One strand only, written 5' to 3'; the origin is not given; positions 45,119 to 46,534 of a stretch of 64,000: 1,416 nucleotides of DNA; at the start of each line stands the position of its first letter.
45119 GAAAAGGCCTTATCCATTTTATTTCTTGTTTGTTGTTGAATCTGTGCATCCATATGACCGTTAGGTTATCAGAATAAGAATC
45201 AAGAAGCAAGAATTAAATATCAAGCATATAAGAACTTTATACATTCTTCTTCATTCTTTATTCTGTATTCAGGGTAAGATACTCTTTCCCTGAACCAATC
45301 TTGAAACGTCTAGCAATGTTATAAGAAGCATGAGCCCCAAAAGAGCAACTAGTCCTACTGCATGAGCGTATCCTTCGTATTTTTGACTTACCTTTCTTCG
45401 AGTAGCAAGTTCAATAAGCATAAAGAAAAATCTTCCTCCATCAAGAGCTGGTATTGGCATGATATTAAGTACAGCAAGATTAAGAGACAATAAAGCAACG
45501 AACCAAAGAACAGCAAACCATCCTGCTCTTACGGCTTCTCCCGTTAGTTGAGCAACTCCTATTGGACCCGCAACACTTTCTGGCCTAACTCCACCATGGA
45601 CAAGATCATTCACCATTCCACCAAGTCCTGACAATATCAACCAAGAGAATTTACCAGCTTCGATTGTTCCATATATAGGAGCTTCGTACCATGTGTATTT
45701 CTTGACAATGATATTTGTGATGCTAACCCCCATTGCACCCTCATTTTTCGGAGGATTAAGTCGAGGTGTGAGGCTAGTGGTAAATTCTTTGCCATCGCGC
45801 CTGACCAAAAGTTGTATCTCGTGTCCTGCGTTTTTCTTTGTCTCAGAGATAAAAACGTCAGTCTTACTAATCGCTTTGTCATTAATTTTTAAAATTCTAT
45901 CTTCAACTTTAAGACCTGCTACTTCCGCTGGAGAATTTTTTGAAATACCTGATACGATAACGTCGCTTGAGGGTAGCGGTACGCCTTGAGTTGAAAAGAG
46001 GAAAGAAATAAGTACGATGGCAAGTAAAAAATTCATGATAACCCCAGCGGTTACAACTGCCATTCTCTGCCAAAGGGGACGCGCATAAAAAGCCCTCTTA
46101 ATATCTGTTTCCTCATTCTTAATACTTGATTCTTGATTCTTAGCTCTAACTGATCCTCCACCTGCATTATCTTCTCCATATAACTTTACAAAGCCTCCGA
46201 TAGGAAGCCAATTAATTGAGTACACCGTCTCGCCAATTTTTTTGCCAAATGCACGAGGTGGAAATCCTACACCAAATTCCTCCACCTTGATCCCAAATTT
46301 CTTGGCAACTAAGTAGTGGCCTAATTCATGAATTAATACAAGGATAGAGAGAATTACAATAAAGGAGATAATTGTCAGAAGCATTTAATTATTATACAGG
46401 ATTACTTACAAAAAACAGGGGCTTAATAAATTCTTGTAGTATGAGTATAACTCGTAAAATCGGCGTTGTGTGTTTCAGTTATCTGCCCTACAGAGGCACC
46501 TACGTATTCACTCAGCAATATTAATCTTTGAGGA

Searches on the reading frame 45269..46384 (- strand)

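Call 5: search_protein_families(library=pfam, proteins=[window:45269-46384:-], max_evalue=0.01)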
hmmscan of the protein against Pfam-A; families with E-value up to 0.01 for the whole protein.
window:45269-46384:- (371 aa): 4 families
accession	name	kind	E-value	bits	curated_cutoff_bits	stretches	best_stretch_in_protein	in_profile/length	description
PF02163.28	Peptidase_M50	-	5.6e-60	202.9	27.2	1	8-350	2-220/221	Peptidase family M50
PF17820.7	PDZ_6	-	2.8e-10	40.2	27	1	143-196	1-54/54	PDZ domain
PF13180.12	PDZ_2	-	3.9e-10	40.3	27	1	140-205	12-78/80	PDZ domain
PF00595.29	PDZ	-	3.8e-08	34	23.2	1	140-194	25-80/81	PDZ domain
